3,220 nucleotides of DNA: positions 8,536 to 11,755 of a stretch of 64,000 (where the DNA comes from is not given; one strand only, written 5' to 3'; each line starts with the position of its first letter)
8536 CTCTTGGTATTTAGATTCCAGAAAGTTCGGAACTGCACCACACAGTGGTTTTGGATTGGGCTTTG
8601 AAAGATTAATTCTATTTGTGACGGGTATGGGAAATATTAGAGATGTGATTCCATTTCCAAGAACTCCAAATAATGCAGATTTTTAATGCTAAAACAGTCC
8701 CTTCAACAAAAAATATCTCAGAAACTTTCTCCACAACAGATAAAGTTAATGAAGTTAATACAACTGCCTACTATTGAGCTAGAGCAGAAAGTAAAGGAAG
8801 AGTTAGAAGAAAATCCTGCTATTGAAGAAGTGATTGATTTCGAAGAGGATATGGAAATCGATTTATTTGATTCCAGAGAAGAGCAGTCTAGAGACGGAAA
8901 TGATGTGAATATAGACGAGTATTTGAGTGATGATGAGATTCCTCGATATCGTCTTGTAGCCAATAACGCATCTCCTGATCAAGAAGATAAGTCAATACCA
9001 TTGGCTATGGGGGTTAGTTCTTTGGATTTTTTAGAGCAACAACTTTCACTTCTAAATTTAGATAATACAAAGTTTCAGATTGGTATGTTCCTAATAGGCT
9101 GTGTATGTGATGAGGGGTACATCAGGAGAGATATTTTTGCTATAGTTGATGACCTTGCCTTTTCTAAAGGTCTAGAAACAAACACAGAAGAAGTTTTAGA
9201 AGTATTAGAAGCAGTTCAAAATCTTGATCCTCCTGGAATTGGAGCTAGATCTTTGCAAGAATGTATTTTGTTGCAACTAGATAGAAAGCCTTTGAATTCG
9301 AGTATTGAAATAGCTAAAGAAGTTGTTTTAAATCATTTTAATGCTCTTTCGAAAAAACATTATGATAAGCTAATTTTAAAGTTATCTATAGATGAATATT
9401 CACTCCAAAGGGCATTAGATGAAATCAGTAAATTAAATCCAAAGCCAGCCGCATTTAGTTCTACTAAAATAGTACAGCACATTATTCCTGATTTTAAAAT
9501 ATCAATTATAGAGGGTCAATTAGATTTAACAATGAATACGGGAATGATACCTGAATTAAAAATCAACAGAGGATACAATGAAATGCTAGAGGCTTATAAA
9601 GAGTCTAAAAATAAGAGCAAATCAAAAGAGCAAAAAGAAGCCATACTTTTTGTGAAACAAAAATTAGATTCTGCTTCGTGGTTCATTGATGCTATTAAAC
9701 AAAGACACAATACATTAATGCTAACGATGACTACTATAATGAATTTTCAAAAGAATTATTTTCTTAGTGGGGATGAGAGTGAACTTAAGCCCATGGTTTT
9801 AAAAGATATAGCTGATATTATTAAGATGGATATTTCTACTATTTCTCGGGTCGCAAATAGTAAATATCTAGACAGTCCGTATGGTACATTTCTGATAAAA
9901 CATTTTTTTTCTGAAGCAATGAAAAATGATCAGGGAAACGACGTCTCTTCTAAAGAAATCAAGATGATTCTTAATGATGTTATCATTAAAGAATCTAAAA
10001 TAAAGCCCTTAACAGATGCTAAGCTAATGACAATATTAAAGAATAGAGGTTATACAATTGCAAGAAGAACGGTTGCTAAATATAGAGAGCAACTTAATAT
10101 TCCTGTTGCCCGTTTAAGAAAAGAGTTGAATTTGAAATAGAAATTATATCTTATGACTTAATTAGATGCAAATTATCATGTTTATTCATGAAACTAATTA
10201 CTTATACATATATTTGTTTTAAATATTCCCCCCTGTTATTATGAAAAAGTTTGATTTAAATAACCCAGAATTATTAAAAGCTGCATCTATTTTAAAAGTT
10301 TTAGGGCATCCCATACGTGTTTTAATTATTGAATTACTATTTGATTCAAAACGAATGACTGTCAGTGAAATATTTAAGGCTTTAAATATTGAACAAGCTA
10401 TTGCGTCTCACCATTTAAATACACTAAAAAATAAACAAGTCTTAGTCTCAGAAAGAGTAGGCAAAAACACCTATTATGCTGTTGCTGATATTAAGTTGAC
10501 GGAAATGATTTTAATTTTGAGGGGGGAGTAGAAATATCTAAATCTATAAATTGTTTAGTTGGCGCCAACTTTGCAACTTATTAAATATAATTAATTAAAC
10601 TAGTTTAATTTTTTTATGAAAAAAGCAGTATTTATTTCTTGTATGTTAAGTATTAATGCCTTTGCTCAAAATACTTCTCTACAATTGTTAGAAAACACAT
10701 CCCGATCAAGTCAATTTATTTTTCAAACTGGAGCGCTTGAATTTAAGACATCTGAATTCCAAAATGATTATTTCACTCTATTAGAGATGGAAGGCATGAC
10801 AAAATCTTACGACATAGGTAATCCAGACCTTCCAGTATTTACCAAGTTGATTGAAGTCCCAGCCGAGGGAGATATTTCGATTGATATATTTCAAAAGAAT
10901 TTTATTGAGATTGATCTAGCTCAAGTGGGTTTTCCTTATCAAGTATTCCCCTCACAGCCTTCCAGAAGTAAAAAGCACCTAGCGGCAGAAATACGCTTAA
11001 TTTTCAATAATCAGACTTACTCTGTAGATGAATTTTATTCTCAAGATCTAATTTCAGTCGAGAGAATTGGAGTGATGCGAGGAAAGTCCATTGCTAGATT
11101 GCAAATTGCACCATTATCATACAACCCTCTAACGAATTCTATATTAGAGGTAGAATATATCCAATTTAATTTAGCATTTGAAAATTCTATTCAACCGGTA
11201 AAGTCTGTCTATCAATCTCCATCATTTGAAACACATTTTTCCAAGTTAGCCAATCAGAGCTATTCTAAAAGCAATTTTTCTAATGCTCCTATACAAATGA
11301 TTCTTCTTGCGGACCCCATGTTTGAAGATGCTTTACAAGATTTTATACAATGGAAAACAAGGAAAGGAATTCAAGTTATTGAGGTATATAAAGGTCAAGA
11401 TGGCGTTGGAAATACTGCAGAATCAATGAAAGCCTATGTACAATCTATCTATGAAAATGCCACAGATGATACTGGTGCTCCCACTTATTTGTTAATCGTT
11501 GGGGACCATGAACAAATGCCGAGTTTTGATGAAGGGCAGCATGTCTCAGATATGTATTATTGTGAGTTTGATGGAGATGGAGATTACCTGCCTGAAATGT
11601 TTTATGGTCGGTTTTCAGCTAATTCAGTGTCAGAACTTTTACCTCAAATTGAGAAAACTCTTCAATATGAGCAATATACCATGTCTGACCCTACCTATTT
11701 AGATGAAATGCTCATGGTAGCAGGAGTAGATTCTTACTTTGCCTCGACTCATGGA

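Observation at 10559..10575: Textbook sigma54 promoter in front of a gingipain-like protease, two genes downstream of rpoN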

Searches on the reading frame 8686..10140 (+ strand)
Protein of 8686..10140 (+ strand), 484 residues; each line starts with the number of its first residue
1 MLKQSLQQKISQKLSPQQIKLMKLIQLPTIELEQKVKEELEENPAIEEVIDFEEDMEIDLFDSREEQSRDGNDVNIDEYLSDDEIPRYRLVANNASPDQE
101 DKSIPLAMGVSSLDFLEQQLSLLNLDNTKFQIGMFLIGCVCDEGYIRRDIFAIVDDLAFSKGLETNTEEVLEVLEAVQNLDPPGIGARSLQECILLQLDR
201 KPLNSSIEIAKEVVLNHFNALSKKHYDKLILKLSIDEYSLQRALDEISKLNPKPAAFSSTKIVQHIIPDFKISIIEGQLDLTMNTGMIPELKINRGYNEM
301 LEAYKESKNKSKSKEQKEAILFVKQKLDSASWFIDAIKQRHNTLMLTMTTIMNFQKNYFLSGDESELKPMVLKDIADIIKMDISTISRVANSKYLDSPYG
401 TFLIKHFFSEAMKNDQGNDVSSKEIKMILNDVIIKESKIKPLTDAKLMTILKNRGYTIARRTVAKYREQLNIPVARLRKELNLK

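Call 3: search_protein_families(library=pfam, proteins=[window:8686-10140:+])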
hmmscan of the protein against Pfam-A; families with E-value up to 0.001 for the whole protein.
window:8686-10140:+ (484 aa): 3 families
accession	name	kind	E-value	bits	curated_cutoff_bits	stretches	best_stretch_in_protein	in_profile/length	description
PF04963.19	Sigma54_CBD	-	5e-49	167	22.9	1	114-297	14-185/185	Sigma-54 factor, core binding domain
PF04552.19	Sigma54_DBD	-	9.3e-49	165.7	22.8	1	322-479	3-159/160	Sigma-54, DNA binding domain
PF00309.25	Sigma54_AID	-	7.7e-13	48.5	23.8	1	3-48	1-46/46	Sigma-54 factor, Activator interacting domain (AID)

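Call 9: search_protein_families(library=ncbifam, proteins=[window:8686-10140:+])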
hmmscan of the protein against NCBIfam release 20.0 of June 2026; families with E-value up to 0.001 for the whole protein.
window:8686-10140:+ (484 aa): 7 families
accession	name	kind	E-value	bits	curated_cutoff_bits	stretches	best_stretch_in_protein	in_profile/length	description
TIGR02395.1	rpoN_sigma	equivalog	1.3e-110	370.4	277.35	1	8-479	1-434/434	RNA polymerase factor sigma-54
NF004595.0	PRK05932.1-2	equivalog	1.6e-97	327.4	513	1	3-481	2-483/484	RNA polymerase factor sigma-54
NF009118.0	PRK12469.1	subfamily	4.4e-90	302.8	396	1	3-481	4-481/483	RNA polymerase factor sigma-54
NF004598.0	PRK05932.1-5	equivalog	7.8e-89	298.7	621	2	70-481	103-504/504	RNA polymerase factor sigma-54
NF004597.0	PRK05932.1-4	equivalog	1.1e-80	271.5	817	1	2-481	1-476/477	RNA polymerase factor sigma-54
NF004596.0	PRK05932.1-3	subfamily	8.3e-79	265.9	499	1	105-479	148-505/515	RNA polymerase factor sigma-54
NF004602.0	PRK05932.2-4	equivalog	3.4e-48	164.5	506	1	1-481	2-411/416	RNA polymerase factor sigma-54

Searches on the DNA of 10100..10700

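Call 78: search_rna_families(source=window, start=10100, end=10700, threshold=evalue, max_evalue=1)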
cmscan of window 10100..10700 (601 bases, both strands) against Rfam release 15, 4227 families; matches with E-value up to 1: 1.
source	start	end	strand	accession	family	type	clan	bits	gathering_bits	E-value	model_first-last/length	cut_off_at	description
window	10437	10463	+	RF02914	DUF805b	Cis-reg;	CL00115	15.6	35.6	0.12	1-35/35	no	DUF805b RNA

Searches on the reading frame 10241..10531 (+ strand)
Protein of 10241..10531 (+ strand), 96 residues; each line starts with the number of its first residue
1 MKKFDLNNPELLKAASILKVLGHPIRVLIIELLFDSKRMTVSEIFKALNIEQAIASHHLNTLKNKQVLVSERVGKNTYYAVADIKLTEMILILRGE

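Call 3: search_protein_families(library=pfam, proteins=[window:10241-10531:+])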
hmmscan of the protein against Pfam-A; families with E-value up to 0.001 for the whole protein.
window:10241-10531:+ (96 aa): 2 families
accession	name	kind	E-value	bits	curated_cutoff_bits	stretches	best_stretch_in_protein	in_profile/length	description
PF01022.26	HTH_5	-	2.8e-10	40.3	22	1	24-64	2-41/47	Bacterial regulatory protein, arsR family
PF21248.3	SoFic-like_C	-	0.0004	21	27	1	30-80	22-72/76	Protein adenylyltransferase SoFic-like, C-terminal domain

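Call 9: search_protein_families(library=ncbifam, proteins=[window:10241-10531:+])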
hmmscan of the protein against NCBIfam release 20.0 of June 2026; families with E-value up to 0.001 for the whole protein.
window:10241-10531:+ (96 aa): 10 families
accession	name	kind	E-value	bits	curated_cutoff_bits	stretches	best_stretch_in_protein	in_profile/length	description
NF033788.1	HTH_metalloreg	subfamily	2.6e-19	68.8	55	1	15-89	2-76/77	metalloregulator ArsR/SmtB family transcription factor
NF052532.1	TransRegPagRBaca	equivalog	3.1e-13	49.7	170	1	5-93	8-95/99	transcriptional repressor PagR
NF033789.1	repress_SdpR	subfamily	1.8e-12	47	100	1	18-90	2-73/79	autorepressor SdpR family transcription factor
NF045707.1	Dbac_1936_reg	equivalog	3.5e-11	43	115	1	12-92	5-84/99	ArsR/SmtB-type metalloregulator TsoR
NF041413.1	ArsR_Rv2640c_fam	equivalog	7.9e-11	42.4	155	1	8-93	26-113/118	Rv2640c family ArsR-like transcriptional regulator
NF040642.1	sulf_sens_BigR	equivalog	3.9e-10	39.7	155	1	13-91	9-86/95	sulfite-sensing transcriptional repressor BigR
NF007528.0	PRK10141.1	subfamily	5.8e-07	29.4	97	1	12-81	4-73/117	metalloregulator ArsR/SmtB family transcription factor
NF047906.1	CdPbTransRegCmtR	equivalog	3.6e-05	23.6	150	1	19-90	16-86/104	Cd(II)/Pb(II)-sensing metalloregulatory transcriptional regulator CmtR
NF005061.0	PRK06474.1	equivalog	0.00021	21.2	121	1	18-70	5-61/178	hypothetical protein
NF053606.1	Sta1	subfamily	0.00041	20.4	80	1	29-76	25-72/100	Sta1 family transcriptional regulator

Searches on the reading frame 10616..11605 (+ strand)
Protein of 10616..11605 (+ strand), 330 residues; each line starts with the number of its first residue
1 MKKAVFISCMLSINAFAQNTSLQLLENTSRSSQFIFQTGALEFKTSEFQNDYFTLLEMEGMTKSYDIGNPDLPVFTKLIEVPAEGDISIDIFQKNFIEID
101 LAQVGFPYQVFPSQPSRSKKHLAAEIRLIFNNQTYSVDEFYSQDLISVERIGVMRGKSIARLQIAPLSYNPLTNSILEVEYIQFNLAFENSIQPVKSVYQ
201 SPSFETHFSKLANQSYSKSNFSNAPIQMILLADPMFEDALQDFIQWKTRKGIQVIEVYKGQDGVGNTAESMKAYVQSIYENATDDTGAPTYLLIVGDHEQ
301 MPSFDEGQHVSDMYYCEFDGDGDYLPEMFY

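Call 55: find_related_loci(query=A1, collection=metagenome_contigs, flank=2500)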
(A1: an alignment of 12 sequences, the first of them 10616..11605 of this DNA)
Query A1 (330 aa) in metagenome_contigs; peptide patterns used: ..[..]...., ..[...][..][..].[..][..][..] (x = any residue, [..] = any of these).
446 stretches matched a pattern; 201 encode a relative of the query (tblastn E <= 1e-3); the best 80 are kept; 80 distinct loci.
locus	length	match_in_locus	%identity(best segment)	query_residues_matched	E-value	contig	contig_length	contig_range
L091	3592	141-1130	100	1-330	0e+0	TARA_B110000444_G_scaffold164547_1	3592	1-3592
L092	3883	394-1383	72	1-330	4e-167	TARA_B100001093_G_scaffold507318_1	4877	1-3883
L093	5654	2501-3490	72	1-330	3e-164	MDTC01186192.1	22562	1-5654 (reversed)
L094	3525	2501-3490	55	2-330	1e-121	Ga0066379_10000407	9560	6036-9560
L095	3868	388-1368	54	4-330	2e-120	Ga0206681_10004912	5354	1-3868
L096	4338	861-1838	56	5-330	8e-120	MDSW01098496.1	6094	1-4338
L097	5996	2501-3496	53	1-330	1e-118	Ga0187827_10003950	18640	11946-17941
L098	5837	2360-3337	55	6-330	2e-117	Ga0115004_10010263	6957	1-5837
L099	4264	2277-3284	51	1-330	4e-118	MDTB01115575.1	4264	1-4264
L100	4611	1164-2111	55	16-330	1e-116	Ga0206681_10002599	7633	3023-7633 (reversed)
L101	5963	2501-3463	54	11-330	1e-115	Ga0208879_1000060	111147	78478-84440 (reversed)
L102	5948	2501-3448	55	16-330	2e-115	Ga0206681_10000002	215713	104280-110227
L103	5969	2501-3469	54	7-328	5e-115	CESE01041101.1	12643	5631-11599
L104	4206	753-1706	54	14-330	6e-114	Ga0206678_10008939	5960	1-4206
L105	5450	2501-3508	50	1-330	9e-113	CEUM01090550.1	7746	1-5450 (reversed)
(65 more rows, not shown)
